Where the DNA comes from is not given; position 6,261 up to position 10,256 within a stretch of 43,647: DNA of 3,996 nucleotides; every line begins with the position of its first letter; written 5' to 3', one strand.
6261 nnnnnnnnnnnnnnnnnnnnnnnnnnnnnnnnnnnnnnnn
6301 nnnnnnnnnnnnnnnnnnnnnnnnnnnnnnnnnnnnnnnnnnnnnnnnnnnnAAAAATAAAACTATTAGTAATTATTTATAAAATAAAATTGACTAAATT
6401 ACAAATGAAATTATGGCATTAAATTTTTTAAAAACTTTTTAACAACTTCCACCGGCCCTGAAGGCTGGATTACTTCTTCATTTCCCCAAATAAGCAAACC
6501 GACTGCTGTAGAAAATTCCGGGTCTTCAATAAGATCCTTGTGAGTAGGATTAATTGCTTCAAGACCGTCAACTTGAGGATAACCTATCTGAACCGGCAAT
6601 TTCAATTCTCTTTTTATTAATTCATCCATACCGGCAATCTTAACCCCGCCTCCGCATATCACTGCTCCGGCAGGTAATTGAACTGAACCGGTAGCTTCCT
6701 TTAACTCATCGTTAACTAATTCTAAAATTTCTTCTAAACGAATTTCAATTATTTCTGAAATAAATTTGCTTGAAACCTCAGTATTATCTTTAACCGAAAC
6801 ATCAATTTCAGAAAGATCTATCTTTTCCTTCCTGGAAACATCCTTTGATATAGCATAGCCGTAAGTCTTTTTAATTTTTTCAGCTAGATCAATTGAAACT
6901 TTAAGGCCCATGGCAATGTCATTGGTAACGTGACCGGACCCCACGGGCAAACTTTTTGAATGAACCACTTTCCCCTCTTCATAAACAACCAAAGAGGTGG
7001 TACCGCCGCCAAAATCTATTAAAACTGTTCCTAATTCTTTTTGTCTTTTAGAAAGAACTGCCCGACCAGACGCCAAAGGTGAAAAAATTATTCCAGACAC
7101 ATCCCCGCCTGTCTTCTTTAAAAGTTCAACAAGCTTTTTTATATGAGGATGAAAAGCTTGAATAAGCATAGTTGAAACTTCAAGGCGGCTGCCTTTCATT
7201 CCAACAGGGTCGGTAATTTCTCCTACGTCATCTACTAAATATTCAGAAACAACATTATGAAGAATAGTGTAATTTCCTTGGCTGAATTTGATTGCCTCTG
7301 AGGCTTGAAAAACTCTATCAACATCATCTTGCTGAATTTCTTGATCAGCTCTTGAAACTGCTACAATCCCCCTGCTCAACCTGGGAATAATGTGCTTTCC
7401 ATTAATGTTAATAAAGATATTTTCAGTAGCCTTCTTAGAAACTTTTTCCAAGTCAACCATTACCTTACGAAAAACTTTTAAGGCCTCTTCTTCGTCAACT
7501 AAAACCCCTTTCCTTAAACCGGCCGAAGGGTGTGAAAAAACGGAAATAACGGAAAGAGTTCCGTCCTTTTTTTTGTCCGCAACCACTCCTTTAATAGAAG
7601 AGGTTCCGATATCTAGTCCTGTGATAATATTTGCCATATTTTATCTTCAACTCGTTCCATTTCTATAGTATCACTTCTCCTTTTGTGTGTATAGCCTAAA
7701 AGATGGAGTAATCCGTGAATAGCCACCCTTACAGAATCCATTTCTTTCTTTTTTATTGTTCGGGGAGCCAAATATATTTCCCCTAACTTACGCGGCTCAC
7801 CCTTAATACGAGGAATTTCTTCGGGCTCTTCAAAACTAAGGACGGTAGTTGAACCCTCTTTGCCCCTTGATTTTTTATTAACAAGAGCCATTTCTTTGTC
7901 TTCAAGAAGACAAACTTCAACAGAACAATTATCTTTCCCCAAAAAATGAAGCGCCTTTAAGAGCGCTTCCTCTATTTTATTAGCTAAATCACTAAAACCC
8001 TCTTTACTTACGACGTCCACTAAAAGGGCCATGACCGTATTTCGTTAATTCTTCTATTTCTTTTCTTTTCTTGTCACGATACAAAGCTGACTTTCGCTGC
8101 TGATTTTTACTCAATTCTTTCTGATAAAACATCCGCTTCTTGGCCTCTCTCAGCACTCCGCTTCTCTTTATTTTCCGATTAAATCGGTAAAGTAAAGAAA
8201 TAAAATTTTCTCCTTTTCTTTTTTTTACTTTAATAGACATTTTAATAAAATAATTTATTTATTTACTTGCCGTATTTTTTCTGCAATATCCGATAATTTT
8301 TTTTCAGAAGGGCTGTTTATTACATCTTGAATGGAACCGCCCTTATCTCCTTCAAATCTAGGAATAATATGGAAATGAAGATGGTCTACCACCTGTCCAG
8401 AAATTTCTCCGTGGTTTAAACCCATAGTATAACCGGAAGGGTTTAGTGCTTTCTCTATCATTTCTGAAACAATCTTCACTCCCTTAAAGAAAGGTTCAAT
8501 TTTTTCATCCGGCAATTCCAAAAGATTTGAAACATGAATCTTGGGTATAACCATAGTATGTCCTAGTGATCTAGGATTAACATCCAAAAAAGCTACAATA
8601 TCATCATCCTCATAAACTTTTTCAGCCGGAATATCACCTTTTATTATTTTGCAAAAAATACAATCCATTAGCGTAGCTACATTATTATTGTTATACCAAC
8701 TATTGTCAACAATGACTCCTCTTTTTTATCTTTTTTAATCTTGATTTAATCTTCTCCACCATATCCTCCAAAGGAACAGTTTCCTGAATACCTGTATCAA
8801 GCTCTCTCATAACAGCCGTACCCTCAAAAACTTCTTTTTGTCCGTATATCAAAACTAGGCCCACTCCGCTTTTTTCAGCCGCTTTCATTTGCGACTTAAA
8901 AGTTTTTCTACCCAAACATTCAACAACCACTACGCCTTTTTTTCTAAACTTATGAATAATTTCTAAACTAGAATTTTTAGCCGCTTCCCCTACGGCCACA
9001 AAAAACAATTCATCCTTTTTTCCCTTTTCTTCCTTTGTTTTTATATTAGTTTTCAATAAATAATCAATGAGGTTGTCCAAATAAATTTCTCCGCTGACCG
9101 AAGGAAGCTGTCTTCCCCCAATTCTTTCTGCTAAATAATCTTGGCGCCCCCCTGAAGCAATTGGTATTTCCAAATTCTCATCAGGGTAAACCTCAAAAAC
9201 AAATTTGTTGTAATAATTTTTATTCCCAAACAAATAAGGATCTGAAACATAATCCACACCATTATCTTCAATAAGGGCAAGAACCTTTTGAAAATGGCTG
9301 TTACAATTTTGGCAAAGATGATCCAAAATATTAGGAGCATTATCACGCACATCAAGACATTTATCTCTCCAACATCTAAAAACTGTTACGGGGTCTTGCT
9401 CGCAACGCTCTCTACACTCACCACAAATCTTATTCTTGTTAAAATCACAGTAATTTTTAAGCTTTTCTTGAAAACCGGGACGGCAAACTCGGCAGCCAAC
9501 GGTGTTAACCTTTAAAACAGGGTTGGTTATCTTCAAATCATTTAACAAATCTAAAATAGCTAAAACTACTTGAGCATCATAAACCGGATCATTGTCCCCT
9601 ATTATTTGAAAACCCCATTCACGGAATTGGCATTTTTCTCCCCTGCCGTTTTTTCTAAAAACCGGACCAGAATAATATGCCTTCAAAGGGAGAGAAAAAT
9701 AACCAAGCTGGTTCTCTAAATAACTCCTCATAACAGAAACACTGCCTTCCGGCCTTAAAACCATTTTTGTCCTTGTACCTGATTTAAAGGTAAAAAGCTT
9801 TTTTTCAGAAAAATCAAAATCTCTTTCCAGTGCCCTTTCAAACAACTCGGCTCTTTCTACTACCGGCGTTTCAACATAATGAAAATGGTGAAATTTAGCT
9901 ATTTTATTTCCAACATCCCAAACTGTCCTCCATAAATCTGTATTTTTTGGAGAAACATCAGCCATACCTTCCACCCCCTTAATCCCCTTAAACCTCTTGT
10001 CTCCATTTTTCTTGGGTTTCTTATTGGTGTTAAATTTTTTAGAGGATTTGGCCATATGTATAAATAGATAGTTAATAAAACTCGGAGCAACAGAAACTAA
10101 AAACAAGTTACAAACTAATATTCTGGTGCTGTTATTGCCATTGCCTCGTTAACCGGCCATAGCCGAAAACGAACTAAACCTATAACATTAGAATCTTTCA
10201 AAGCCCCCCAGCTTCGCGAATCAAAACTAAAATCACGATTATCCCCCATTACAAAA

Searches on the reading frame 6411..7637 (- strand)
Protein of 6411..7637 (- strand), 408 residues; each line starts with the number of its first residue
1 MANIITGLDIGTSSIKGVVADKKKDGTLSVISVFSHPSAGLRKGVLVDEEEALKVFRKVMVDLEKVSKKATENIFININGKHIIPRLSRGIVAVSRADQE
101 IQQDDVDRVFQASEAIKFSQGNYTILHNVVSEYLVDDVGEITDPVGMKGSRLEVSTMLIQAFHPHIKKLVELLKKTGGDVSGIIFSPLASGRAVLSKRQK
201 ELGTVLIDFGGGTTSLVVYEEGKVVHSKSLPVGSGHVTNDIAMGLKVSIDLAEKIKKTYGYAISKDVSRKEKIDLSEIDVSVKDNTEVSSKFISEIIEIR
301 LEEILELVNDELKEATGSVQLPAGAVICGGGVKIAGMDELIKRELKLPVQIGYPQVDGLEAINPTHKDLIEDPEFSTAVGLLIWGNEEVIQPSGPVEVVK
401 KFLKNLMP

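Call 7: search_protein_families(library=pfam, proteins=[window:6411-7637:-])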
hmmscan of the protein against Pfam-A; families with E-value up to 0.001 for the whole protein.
window:6411-7637:- (408 aa): 7 families
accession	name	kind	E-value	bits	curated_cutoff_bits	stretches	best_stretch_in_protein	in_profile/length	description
PF14450.12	FtsA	-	7.9e-36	123.7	31.8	1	205-380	1-127/127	Cell division protein FtsA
PF02491.25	SHS2_FTSA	-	1.3e-17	64.3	25.4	1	80-159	1-78/79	SHS2 domain inserted in FTSA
PF06723.19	MreB_Mbl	-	1.3e-15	57.5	27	1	199-352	142-304/327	MreB/Mbl protein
PF11104.14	PilM_2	-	1.3e-10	41.2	27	0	194-260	172-238/340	Type IV pilus assembly protein PilM;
PF06277.17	EutA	-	1.5e-05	24.6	27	1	178-303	121-241/475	Ethanolamine utilisation protein EutA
PF02541.22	Ppx-GppA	-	4.3e-05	23.5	27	1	193-241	103-151/285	Ppx/GppA phosphatase family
PF25216.1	Volactin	-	0.00012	22.1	35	0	203-346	167-292/321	Volactin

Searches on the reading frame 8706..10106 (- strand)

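Call 7: search_protein_families(library=pfam, proteins=[window:8706-10106:-])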
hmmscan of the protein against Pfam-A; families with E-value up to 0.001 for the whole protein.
window:8706-10106:- (466 aa): 2 families
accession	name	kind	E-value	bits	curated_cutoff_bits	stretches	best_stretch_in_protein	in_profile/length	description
PF13393.11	tRNA-synt_His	-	4.5e-23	82.4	25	1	47-345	1-307/308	Histidyl-tRNA synthetase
PF03129.25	HGTP_anticodon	-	1.2e-10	41.8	21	1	370-455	5-93/94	Anticodon binding domain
